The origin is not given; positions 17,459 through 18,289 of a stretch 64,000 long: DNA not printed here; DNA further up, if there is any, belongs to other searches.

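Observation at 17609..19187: IDI-1-like Nudix protein convergent with IDI-2: two IPP isomerase types side by side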

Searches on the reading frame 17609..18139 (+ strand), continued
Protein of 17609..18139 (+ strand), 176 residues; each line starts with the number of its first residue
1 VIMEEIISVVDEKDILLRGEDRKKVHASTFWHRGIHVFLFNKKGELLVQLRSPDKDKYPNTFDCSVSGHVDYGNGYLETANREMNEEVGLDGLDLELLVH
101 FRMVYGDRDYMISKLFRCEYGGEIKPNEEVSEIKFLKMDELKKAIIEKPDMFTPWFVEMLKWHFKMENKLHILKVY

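Call 66: find_encoding_contigs(protein=P0097, flank=8000, max_places=1)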
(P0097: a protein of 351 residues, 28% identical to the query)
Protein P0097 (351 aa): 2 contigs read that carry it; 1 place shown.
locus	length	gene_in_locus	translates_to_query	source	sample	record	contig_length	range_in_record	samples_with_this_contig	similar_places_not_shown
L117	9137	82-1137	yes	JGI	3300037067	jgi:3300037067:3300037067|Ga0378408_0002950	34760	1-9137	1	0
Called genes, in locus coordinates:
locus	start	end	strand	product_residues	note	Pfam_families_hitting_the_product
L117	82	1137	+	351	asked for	PF00293:NUDIX, PF14815:NUDIX_4 (faint), PF00293:NUDIX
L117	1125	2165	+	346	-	PF00288:GHMP_kinases_N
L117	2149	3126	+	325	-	PF00288:GHMP_kinases_N, PF08544:GHMP_kinases_C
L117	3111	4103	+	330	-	PF22700:MVD-like_N, PF00288:GHMP_kinases_N (weak), PF18376:MDD_C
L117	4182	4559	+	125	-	PF05635:23S_rRNA_IVP, PF22296:bAvd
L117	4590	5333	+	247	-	PF01255:Prenyltransf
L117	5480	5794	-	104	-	PF22600:MTPAP-like_central (weak), PF01909:NTP_transf_2, PF18765:Polbeta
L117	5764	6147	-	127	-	PF05168:HEPN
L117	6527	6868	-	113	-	PF18895:T4SS_pilin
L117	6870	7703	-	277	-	-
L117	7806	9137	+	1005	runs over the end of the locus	-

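Call 68: find_homologous_proteins(query=A3, max_evalue=1e-10)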
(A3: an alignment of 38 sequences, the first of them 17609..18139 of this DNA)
Query A3 (38 sequences) (176 aa, profile of the alignment): 1930 proteins with E <= 1e-10 among 7709 candidates; the best 120 are listed.
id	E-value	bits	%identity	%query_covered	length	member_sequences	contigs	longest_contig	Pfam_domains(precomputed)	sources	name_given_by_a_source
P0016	4.2e-78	279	65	97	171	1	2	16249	PF00293.35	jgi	jgi:16S rRNA (adenine1518-N6/adenine1519-N6)-dimethyltransferase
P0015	1.4e-77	277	62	99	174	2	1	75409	PF00293.35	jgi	jgi:isopentenyl-diphosphate delta-isomerase type 1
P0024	2.8e-77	276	63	99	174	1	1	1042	PF00293.35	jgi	-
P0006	4.1e-77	276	66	99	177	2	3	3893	PF00293.35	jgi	jgi:16S rRNA (adenine1518-N6/adenine1519-N6)-dimethyltransferase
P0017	9.2e-77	275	63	97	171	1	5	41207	PF00293.35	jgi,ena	-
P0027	1.2e-76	274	62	99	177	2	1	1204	PF00293.35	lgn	-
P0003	1.5e-76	274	68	97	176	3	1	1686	PF00293.35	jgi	-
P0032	1.6e-76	274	60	99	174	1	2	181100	PF00293.35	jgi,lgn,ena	jgi:isopentenyl-diphosphate delta-isomerase type 1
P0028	2.8e-76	273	64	99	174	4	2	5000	PF00293.35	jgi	jgi:isopentenyl-diphosphate delta-isomerase type 1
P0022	4.5e-76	272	61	99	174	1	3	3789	PF00293.35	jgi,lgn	jgi:isopentenyl-diphosphate delta-isomerase type 1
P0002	5.8e-76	272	72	99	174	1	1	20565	PF00293.35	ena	-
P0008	7.2e-76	272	65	98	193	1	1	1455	PF00293.35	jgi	-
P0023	8.2e-76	272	63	96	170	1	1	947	PF00293.35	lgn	-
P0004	9.2e-76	271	64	99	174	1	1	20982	PF00293.35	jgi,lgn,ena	-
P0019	1.1e-75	271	63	99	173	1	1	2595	PF00293.35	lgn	-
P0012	2.6e-75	270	62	99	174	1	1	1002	PF00293.35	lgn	-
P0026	3.7e-75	269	62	98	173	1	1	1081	PF00293.35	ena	-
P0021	8.7e-75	268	61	100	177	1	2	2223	PF00293.35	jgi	jgi:isopentenyl-diphosphate delta-isomerase type 1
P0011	9.8e-75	268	63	99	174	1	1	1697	PF00293.35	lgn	-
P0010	1.1e-74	268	64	99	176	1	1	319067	PF00293.35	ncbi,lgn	-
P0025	1.4e-74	268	63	99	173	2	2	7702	PF00293.35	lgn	-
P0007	1.8e-74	267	65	99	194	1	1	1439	PF00293.35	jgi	jgi:isopentenyl-diphosphate delta-isomerase type 1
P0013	2.0e-74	267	62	99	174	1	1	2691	PF00293.35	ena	-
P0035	9.5e-74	265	57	98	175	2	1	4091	PF00293.35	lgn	-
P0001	1.1e-73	265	100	99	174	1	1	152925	PF00293.35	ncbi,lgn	ncbi:MAG: NUDIX domain-containing protein [Candidatus Aenigmatarchaeota archaeon]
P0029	2.4e-73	263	63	97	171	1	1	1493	PF00293.35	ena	-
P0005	7.3e-73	262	67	97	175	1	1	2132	PF00293.35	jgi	jgi:isopentenyl-diphosphate Delta-isomerase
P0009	1.1e-72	261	63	99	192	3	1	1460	PF00293.35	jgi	-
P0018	6.0e-72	259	66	97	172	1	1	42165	PF00293.35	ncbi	ncbi:MAG: NUDIX domain-containing protein [Candidatus Aenigmatarchaeota archaeon]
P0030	7.1e-72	259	63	97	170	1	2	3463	PF00293.35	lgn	-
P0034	8.2e-72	259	62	97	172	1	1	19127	PF00293.35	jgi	jgi:isopentenyl-diphosphate delta-isomerase type 1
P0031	1.8e-71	257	62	99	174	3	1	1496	PF00293.35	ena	-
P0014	4.3e-70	253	66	99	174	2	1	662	PF00293.35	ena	-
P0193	7.7e-70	252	59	99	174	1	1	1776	PF00293.35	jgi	jgi:isopentenyl-diphosphate delta-isomerase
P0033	1.2e-69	251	61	99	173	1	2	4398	PF00293.35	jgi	-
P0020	4.5e-69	250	66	99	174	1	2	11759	PF00293.35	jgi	jgi:isopentenyl-diphosphate delta-isomerase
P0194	1.5e-68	248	41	97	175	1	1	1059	PF00293.35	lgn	-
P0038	4.2e-68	246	46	98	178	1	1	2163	PF00293.35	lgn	-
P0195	8.0e-68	246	41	98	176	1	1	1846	PF00293.35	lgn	-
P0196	6.5e-67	243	46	95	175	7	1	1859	PF00293.35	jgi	-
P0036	1.2e-66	242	52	98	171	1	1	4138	PF00293.35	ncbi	-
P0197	2.0e-64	234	46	97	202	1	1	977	PF00293.35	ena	-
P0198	5.3e-64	233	46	98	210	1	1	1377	PF00293.35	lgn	-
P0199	1.6e-63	232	42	97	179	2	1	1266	PF00293.35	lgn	-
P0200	2.9e-63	231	41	94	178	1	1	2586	PF00293.35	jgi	jgi:isopentenyl-diphosphate delta-isomerase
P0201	1.8e-62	228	39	98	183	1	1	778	PF00293.35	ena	-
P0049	4.4e-62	227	43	95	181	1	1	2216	PF00293.35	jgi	jgi:isopentenyl-diphosphate Delta-isomerase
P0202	8.1e-62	226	49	97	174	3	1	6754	PF00293.35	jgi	jgi:isopentenyldiphosphate isomerase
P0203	1.1e-61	226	37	98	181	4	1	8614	PF00293.35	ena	-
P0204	1.4e-61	225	38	97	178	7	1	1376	PF00293.35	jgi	jgi:isopentenyl-diphosphate delta-isomerase type 1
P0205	2.1e-61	225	38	92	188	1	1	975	PF00293.35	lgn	-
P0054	3.2e-61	224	38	99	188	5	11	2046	PF00293.35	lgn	-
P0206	4.8e-61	223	40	95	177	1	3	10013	PF00293.35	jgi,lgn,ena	-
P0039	4.9e-61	223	49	97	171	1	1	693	PF00293.35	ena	-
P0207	5.6e-61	223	40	99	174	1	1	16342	PF00293.35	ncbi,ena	-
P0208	6.3e-61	223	43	95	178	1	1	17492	PF00293.35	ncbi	-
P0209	1.1e-60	222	38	97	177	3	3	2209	PF00293.35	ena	-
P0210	1.1e-60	222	38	97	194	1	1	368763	PF00293.35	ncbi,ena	-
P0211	1.3e-60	222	40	97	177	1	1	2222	PF00293.35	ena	-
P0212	1.9e-60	222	39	98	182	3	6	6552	PF00293.35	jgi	jgi:isopentenyl-diphosphate delta-isomerase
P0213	3.6e-60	221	39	98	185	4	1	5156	PF00293.35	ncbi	-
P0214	6.1e-60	220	38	97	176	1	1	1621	PF00293.35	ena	-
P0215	7.4e-60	220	38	98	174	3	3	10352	PF00293.35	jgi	jgi:isopentenyl-diphosphate delta-isomerase type 1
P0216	1.1e-59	219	42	95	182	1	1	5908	PF00293.35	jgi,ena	-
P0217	1.3e-59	219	40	96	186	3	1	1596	PF00293.35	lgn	-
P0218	1.4e-59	219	38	97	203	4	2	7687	PF00293.35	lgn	-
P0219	1.6e-59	219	43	95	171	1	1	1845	PF00293.35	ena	-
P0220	1.8e-59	218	37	97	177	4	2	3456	PF00293.35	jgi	-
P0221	2.2e-59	218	37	98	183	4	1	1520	PF00293.35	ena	-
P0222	2.3e-59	218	38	97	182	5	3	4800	PF00293.35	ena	-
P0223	2.4e-59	218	37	98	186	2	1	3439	PF00293.35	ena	-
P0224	2.5e-59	218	39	97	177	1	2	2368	PF00293.35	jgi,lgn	-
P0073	2.7e-59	218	33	99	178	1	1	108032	PF00293.35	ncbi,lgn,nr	ncbi:MAG: NUDIX domain-containing protein [Candidatus Aenigmarchaeota archaeon]|nr:NUDIX domain-cont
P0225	3.1e-59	218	38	97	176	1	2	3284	PF00293.35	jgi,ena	-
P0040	3.3e-59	217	46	95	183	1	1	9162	PF00293.35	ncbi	-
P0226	3.6e-59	217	39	97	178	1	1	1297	PF00293.35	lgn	-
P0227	3.6e-59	217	33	98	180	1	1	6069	PF00293.35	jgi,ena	jgi:isopentenyl-diphosphate Delta-isomerase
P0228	4.2e-59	217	40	92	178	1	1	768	PF00293.35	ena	-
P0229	4.4e-59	217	39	98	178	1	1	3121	PF00293.35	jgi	jgi:isopentenyl-diphosphate delta-isomerase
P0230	4.5e-59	217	36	98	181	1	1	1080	PF00293.35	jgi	jgi:isopentenyl-diphosphate delta-isomerase type 1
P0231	4.6e-59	217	40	97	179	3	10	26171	PF00293.35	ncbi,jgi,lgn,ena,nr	ncbi:MAG TPA: NUDIX domain-containing protein [Anaerolineales bacterium]|jgi:isopentenyldiphosphate 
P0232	4.6e-59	217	38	97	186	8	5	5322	PF00293.35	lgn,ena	-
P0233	8.1e-59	216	41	95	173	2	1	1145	PF00293.35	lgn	-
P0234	1.0e-58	216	36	98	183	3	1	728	PF00293.35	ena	-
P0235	1.4e-58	215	34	98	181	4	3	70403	PF00293.35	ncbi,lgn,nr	ncbi:MAG: NUDIX domain-containing protein [Chloroflexi bacterium]|nr:NUDIX domain-containing protein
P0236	1.5e-58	215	39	98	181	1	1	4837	PF00293.35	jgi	jgi:isopentenyl-diphosphate delta-isomerase type 1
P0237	1.7e-58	215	38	98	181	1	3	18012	PF00293.35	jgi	jgi:isopentenyl-diphosphate delta-isomerase type 1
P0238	1.7e-58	215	38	98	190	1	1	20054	PF00293.35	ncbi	-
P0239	1.7e-58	215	36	98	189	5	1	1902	PF00293.35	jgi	jgi:16S rRNA (adenine1518-N6/adenine1519-N6)-dimethyltransferase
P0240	1.9e-58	215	38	99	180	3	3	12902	PF00293.35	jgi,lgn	-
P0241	2.7e-58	215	39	97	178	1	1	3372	PF00293.35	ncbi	-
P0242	3.7e-58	214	38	97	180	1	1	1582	PF00293.35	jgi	-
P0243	4.0e-58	214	37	92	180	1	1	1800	PF00293.35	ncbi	-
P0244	4.5e-58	214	38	98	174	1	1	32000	PF00293.35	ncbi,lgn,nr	ncbi:MAG: NUDIX domain-containing protein [Chloroflexi bacterium]|nr:NUDIX domain-containing protein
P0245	5.5e-58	214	35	88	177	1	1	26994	PF00293.35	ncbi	ncbi:MAG: NUDIX hydrolase [Chloroflexota bacterium]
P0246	6.3e-58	213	40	99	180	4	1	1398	PF00293.35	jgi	-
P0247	6.6e-58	213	36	98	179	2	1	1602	PF00293.35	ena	-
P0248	8.6e-58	213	39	98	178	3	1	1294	PF00293.35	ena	-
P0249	9.6e-58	213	37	98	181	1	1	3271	PF00293.35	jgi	jgi:isopentenyldiphosphate isomerase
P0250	9.8e-58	213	37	98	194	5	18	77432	PF00293.35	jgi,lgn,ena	jgi:isopentenyldiphosphate isomerase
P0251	1.1e-57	213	35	99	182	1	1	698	PF00293.35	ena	-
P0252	1.2e-57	212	36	98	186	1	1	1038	PF00293.35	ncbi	-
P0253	1.4e-57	212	39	98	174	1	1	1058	PF00293.35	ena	-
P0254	1.4e-57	212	41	92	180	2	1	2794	PF00293.35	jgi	jgi:isopentenyl-diphosphate delta-isomerase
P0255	2.2e-57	212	41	96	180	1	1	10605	PF00293.35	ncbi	-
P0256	2.3e-57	211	35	97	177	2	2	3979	PF00293.35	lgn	-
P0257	2.4e-57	211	41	96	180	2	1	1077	PF00293.35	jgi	jgi:isopentenyl-diphosphate delta-isomerase type 1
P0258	2.5e-57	211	36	98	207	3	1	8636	PF00293.35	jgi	-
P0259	3.1e-57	211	35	99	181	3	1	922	PF00293.35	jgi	jgi:isopentenyl-diphosphate delta-isomerase type 1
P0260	3.3e-57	211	38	98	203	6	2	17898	PF00293.35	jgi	jgi:isopentenyldiphosphate isomerase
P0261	3.8e-57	211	39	92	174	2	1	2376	PF00293.35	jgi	-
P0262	4.7e-57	210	39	96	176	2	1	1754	PF00293.35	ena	-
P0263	4.8e-57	210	39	99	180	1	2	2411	PF00293.35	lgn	-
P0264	5.0e-57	210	41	99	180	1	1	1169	PF00293.35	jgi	jgi:isopentenyldiphosphate isomerase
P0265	5.4e-57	210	52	93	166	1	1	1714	PF00293.35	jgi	jgi:isopentenyldiphosphate isomerase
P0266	5.8e-57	210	36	97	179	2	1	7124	PF00293.35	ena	-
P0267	7.3e-57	210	35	98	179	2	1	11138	PF00293.35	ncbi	ncbi:MAG: NUDIX domain-containing protein [Chloroflexota bacterium]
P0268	1.3e-56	209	36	98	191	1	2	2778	PF00293.35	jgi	jgi:isopentenyl-diphosphate delta-isomerase type 1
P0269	2.3e-56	208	34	98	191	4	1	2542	PF00293.35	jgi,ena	-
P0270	2.3e-56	208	35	96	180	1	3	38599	PF00293.35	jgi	-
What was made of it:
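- Tried and rejected: A profile search intended to pull in Methanosarcina homologs returned none in the top 120 (call 68).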

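Call 69: find_encoding_contigs(protein=P0073, flank=9000, max_places=1)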
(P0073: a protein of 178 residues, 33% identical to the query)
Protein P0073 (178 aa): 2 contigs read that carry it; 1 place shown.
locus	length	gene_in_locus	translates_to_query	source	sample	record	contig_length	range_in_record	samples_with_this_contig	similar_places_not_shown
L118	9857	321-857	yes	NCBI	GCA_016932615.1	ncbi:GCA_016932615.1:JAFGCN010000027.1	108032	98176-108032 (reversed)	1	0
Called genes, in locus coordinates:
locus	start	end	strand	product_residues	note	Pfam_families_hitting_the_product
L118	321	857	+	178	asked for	PF00293:NUDIX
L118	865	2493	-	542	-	PF12569:NatA_aux_su (faint), PF12895:ANAPC3 (faint), PF13428:TPR_14 (faint), PF25058:ARM_TT21 (faint), PF25064:ARM_TT21_5th (faint), PF12688:TPR_5 (faint), PF13371:TPR_9 (faint), PF13424:TPR_12 (faint), +10 more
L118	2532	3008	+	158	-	-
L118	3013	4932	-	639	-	PF00012:HSP70, PF06723:MreB_Mbl, PF00012:HSP70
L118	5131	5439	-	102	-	-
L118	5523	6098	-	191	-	PF01025:GrpE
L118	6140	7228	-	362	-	PF00226:DnaJ, PF01556:DnaJ_C, PF00684:DnaJ_CXXCXGXG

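Call 70: find_encoding_contigs(protein=P0002, flank=9000, max_places=1)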
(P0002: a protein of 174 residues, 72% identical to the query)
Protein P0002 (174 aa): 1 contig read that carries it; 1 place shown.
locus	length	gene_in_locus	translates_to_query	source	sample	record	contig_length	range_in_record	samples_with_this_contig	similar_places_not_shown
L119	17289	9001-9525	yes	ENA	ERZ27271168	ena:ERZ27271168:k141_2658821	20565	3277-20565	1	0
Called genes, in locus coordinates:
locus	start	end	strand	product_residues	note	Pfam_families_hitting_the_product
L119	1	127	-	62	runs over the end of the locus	-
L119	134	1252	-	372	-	PF02005:TRM, PF02475:TRM5-TYW2_MTfase (weak), PF13847:Methyltransf_31 (faint)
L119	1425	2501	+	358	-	PF00348:polyprenyl_synt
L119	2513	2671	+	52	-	-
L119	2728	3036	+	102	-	-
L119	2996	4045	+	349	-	PF22700:MVD-like_N (weak), PF00288:GHMP_kinases_N, PF08544:GHMP_kinases_C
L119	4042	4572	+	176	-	PF02441:Flavoprotein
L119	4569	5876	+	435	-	PF20695:UbiD_N, PF01977:UbiD, PF20696:UbiD_C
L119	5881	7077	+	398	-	PF04412:AcnX, PF28403:AcnX_2nd, PF28406:AcnX_3rd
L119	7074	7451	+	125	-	PF01989:AcnX_swivel_put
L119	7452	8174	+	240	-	PF00702:Hydrolase, PF08282:Hydrolase_3 (faint), PF12710:HAD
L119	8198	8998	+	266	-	PF00696:AA_kinase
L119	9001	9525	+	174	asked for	PF00293:NUDIX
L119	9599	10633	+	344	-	PF01070:FMN_dh (weak), PF00478:IMPDH (faint), PF01070:FMN_dh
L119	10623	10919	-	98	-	-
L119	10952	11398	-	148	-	-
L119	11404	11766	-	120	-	-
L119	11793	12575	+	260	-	-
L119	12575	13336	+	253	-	PF01978:TrmB, PF11495:TrmB_EBD_N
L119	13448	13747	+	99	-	-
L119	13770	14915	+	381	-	PF00368:HMG-CoA_red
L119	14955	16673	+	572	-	PF00009:GTP_EFTU, PF01926:MMR_HSR1, PF03144:GTP_EFTU_D2 (weak), PF11987:IF-2, PF14578:GTP_EFTU_D4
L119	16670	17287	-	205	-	?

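Call 71: find_encoding_contigs(protein=P0018, flank=9000, max_places=1)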
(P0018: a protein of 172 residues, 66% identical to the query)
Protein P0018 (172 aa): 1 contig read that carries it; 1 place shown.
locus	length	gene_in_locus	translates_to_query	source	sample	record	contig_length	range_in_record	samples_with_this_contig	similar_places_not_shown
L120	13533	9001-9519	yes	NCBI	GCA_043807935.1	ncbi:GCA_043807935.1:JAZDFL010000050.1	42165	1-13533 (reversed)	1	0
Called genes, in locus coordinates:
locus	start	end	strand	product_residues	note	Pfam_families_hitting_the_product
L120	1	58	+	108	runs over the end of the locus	PF03874:RNA_pol_Rpb4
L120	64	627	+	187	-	PF04919:DUF655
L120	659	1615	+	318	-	PF18958:DUF5700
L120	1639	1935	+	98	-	PF01035:DNA_binding_1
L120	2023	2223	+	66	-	-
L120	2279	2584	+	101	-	-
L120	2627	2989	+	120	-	-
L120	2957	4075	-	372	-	PF02005:TRM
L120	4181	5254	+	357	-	PF00348:polyprenyl_synt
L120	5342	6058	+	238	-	PF13649:Methyltransf_25, PF13847:Methyltransf_31 (weak)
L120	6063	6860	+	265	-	PF00696:AA_kinase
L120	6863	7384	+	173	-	PF00293:NUDIX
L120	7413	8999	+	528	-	PF02310:B12-binding, PF04055:Radical_SAM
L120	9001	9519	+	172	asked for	PF00293:NUDIX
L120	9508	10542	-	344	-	PF04055:Radical_SAM, PF13353:Fer4_12 (weak)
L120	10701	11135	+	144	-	-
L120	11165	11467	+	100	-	-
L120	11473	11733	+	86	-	-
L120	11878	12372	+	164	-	PF03703:bPH_2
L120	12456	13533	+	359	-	PF27218:MJ0043_C (weak)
